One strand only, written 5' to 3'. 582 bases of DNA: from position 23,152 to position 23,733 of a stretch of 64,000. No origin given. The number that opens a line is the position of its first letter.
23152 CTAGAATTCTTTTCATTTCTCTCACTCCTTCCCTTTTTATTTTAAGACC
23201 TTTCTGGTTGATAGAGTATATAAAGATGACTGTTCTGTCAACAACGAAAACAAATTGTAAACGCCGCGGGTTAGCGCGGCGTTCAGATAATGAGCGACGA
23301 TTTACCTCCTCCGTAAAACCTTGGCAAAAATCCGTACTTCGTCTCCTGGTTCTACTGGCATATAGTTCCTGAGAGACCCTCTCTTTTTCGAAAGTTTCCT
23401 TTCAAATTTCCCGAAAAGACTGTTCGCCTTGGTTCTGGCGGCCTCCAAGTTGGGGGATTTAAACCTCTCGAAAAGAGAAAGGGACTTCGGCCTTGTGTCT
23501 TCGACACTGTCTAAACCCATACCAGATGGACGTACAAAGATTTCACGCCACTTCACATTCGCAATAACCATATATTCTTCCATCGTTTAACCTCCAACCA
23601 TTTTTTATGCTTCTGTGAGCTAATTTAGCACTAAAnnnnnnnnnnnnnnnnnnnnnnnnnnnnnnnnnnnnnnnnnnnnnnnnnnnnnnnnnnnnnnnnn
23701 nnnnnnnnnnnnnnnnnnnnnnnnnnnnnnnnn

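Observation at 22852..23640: Two SD-bearing small novel genes plus their own hairpin inserted inside the spc ribosomal operon between rplE and rpsN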

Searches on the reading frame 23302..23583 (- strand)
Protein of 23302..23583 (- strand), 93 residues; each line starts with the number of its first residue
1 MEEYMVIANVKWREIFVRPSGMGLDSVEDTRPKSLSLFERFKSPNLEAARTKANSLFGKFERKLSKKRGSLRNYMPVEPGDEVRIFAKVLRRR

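Call 3: search_protein_families(library=pfam, proteins=[window:23302-23583:-], max_evalue=1)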
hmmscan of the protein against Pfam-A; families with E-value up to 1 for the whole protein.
window:23302-23583:- (93 aa): 0 families

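Call 6: find_homologous_proteins(query=window:23302-23583:-, max_evalue=0.01)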
Query window:23302-23583:- (93 aa): 2 proteins with E <= 0.01 among 4 candidates.
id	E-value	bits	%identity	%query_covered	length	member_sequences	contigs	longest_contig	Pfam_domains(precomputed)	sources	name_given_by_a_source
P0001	1.8e-53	196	100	100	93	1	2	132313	-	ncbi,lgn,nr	ncbi:MAG: hypothetical protein NTU85_00835 [Candidatus Kaiserbacteria bacterium]|nr:hypothetical pro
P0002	8.1e-45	168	86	100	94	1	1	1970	-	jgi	jgi:hypothetical protein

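Call 8: find_encoding_contigs(protein=P0002, flank=10000)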
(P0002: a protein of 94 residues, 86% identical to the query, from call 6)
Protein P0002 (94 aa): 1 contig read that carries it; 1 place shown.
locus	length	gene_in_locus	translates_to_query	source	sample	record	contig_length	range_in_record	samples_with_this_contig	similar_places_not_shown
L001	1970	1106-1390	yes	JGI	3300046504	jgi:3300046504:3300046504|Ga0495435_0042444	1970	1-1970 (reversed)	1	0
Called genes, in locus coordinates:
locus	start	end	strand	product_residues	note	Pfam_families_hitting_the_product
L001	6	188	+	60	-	PF00673:Ribosomal_L5_C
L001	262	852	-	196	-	PF20803:PaaX_M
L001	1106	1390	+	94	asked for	-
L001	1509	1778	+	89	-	PF00253:Ribosomal_S14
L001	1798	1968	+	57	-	?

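Call 10: find_encoding_contigs(protein=P0001, flank=10000)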
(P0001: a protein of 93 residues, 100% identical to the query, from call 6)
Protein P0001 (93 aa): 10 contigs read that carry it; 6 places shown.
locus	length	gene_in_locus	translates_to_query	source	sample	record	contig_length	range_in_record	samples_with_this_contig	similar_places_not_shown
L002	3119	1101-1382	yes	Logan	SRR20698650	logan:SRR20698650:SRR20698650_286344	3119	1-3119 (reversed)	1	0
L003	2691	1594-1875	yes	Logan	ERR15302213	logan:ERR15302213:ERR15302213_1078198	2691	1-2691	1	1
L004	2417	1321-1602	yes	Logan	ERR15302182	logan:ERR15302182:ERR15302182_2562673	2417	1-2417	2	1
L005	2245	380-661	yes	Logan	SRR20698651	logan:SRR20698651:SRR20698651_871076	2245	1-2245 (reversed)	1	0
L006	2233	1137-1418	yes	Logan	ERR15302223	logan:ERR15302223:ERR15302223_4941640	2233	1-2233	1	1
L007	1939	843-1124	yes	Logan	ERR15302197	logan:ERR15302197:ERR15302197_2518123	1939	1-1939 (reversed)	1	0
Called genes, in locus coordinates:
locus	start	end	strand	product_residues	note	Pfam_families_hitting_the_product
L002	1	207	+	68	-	?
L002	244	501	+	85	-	PF00467:KOW (weak), PF17136:ribosomal_L24 (weak)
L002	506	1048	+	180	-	PF00281:Ribosomal_L5, PF00673:Ribosomal_L5_C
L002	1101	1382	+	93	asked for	-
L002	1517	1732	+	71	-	-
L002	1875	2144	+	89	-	PF00253:Ribosomal_S14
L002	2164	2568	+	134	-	PF00410:Ribosomal_S8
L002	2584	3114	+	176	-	PF00347:Ribosomal_L6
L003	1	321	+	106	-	?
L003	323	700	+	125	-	PF00238:Ribosomal_L14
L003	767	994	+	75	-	PF17136:ribosomal_L24 (weak)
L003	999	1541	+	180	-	PF00281:Ribosomal_L5, PF00673:Ribosomal_L5_C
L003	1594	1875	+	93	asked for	-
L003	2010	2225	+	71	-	-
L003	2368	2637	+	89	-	PF00253:Ribosomal_S14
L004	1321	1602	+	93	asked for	-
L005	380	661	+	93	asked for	-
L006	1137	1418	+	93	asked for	-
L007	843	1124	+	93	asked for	-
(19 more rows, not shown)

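Call 19: search_protein_families(library=phrogs, proteins=[window:23302-23583:-, L001:262-852:-], max_evalue=1)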
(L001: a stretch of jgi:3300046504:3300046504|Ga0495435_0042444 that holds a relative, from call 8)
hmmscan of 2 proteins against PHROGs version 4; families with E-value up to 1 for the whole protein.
window:23302-23583:- (93 aa): 0 families

L001:262-852:- (196 aa): 2 families
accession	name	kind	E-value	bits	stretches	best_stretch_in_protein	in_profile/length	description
phrog_20204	-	unknown function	0.25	12.8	1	55-96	54-95/105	-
phrog_2440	-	transcription regulation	0.34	11.8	1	64-98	66-101/126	transcriptional regulator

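Call 25: search_protein_representatives(alignment_id=A1)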
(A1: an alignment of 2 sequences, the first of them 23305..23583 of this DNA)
Query: 2 sequences, 94 profile positions. Proteins with E-value up to 0.001 (for the whole library): 2; up to 1e-10: 1; up to 1e-30: 1. The best 2 are listed.
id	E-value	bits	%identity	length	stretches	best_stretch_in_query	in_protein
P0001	4.5e-56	203.1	-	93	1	1-94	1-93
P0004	2.5e-05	40.5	-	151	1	1-70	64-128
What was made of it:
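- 23302..23583 (-): ORF-A: 93 aa, basic (pI 10.4), an orphan protein-coding gene. SD GGAGGT at 23590-23595. Distant relative P0004 (call 25).
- Tried and rejected: A full HMMER scan of 1.84 billion representatives with the ORF-A profile added a single distant relative (call 25).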

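Call 26: predict_structure(alignment_id=A1)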
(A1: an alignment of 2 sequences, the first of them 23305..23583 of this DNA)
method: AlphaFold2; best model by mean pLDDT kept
length: 93 residues; sequences in the alignment: 2
mean_pLDDT: 58.7   pTM: 0.40
mean pLDDT of the five models: 58.7, 57.9, 54.8, 51.0, 36.1
residues with pLDDT >= 90: 0; 70-90: 2; 50-70: 78; < 50: 13
segments of 3 or more residues with pLDDT < 50: 70-81
pLDDT, mean of each block of 10 residues (from residue 1): 62 58 56 66 67 67 62 40 53 53
secondary structure, 60 per line:
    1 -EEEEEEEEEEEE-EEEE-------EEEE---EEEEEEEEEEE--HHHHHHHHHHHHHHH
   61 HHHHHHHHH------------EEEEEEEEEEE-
elements in order: E2-13 E15-18 E26-29 E33-43 H46-69 E82-92

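Call 29: find_encoding_contigs(protein=P0004, flank=6000)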
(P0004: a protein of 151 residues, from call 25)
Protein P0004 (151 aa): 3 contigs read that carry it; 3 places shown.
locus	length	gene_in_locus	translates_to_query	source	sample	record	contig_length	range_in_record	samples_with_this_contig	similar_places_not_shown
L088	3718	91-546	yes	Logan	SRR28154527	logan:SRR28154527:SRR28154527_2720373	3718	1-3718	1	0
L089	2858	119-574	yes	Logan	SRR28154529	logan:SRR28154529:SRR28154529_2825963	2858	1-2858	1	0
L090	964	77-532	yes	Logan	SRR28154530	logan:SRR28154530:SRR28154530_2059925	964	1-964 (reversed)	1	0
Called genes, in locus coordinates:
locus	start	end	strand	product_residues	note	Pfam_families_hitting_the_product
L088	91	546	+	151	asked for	-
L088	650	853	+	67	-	PF13127:DUF3955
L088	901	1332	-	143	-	PF03713:DUF305, PF13628:DUF4142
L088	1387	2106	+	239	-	PF00005:ABC_tran, PF13304:AAA_21 (weak)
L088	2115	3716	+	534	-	?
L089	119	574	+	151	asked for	-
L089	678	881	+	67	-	PF13127:DUF3955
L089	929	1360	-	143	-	PF03713:DUF305, PF13628:DUF4142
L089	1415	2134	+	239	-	PF00005:ABC_tran, PF13304:AAA_21 (weak)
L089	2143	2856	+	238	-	?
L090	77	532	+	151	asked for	-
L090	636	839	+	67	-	PF13127:DUF3955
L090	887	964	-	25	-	?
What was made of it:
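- ORF-A occurs without ORF-B in L001, and its distant relative sits next to a DUF3955 gene in L088-L090 (calls 8, 29).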

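Call 31: find_homologous_proteins(query=A2, max_evalue=0.1)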
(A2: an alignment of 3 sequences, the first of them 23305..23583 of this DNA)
Query A2 (3 sequences) (93 aa, profile of the alignment): 3 proteins with E <= 0.1 among 525 candidates.
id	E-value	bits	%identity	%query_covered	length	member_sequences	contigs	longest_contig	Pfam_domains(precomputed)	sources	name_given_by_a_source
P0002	1.7e-47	177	86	100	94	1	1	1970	-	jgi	jgi:hypothetical protein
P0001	1.8e-47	177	100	100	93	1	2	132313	-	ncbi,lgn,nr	ncbi:MAG: hypothetical protein NTU85_00835 [Candidatus Kaiserbacteria bacterium]|nr:hypothetical pro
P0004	1.2e-37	146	40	73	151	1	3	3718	-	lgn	-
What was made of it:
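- On Ribosomal protein or ribosome-associated factor: Only 3 family members exist among about 15 billion proteins (calls 25, 31)
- Only three family members exist among about 15 billion proteins, and one of them lies outside any ribosomal context (calls 25, 29, 31).
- Tried and rejected: A profile re-search added none (call 31).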

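Call 36: find_related_loci(query=A2, collection=viral_contigs, flank=4000)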
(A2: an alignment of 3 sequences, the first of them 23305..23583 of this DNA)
Query A2 (93 aa) in viral_contigs; peptide patterns used: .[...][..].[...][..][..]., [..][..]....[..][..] (x = any residue, [..] = any of these).
122 stretches matched a pattern, but none encodes a relative of the query by tblastn (E <= 1e-3).

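Call 37: find_related_loci(query=A2, collection=metagenome_contigs, flank=4000)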
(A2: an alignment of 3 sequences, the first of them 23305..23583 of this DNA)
Query A2 (93 aa) in metagenome_contigs; peptide patterns used: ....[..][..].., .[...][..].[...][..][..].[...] (x = any residue, [..] = any of these).
167 stretches matched a pattern, but none encodes a relative of the query by tblastn (E <= 1e-3).

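Call 38: search_solved_structures(query=A2, max_evalue=10)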
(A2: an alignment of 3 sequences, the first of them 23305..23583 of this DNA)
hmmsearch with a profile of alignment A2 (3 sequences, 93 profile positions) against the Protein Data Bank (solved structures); distinct sequences matched with E-value up to 10: 4.
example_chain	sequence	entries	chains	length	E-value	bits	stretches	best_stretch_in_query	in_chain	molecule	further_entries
6tb3_BW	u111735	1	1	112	0.35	14.2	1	34-81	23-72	General negative regulator of transcription subunit 5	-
4v9d_AY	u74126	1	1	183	0.76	13.1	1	26-50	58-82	ribosome recycling factor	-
1ek8_A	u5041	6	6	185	0.77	13.1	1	26-50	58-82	RIBOSOME RECYCLING FACTOR | Ribosome recycling factor, RRF | Ribosome-recycling factor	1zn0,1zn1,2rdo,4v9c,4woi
1ise_A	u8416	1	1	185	0.8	13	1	26-50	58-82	Ribosome Recycling Factor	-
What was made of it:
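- On Ribosomal protein or ribosome-associated factor: Best PDB sequence E-values are 0.35-0.8 (call 38).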

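Call 53: search_protein_families(library=pfam, proteins=[L001:262-852:-], max_evalue=0.01)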
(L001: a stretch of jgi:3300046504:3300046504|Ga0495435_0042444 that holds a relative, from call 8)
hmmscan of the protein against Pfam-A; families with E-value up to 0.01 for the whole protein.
L001:262-852:- (196 aa): 2 families
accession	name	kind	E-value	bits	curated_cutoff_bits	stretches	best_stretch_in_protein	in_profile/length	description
PF20803.2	PaaX_M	-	5.5e-16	58.9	24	1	109-178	2-71/83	PaaX protein central Cas2-like domain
PF09827.14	CRISPR_Cas2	-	0.00038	21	23.8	1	116-164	3-48/74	CRISPR associated protein Cas2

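Call 56: search_protein_families(library=ncbifam, proteins=[window:23302-23583:-, P0004, P0002], max_evalue=10)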
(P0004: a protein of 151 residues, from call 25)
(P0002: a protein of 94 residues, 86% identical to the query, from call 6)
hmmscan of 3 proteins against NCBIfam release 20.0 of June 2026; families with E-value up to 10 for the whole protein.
window:23302-23583:- (93 aa): 0 families

P0004 (151 aa): 1 family
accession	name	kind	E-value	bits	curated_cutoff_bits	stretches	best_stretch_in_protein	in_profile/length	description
TIGR04272.1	cxxc_cxxc_Mbark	domain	0.041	13.6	36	1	35-49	4-18/37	CxxC-x17-CxxC domain-containing protein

P0002 (94 aa): 0 families

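Call 57: search_protein_families(library=padloc, proteins=[window:23302-23583:-, P0004, P0002], max_evalue=10)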
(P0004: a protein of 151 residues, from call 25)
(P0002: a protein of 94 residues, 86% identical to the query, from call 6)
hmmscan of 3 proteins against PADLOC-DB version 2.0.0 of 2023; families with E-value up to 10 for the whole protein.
window:23302-23583:- (93 aa): 0 families

P0004 (151 aa): 0 families

P0002 (94 aa): 0 families

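Call 58: search_protein_families(library=pfam, proteins=[P0004, P0002, window:23302-23583:-], max_evalue=10)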
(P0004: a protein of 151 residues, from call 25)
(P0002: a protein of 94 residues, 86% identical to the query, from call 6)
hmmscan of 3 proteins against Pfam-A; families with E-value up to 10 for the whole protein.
P0004 (151 aa): 4 families
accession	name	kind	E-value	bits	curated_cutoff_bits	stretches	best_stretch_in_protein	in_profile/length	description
PF15777.11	Anti-TRAP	-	0.013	15.9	32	1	36-71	10-45/59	Tryptophan RNA-binding attenuator protein inhibitory protein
PF23477.1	zf_Tbcl_2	-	0.033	14.3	27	1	34-49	3-18/37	Probable treble clef zinc finger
PF21834.1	DUF6894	-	0.041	14.5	24.1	1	98-133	16-51/69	Domain of unknown function (DUF6894)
PF12464.13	Mac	-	0.1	13.3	22.1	1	101-128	12-42/53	Maltose acetyltransferase hexapeptide capping motif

P0002 (94 aa): 0 families

window:23302-23583:- (93 aa): 0 families
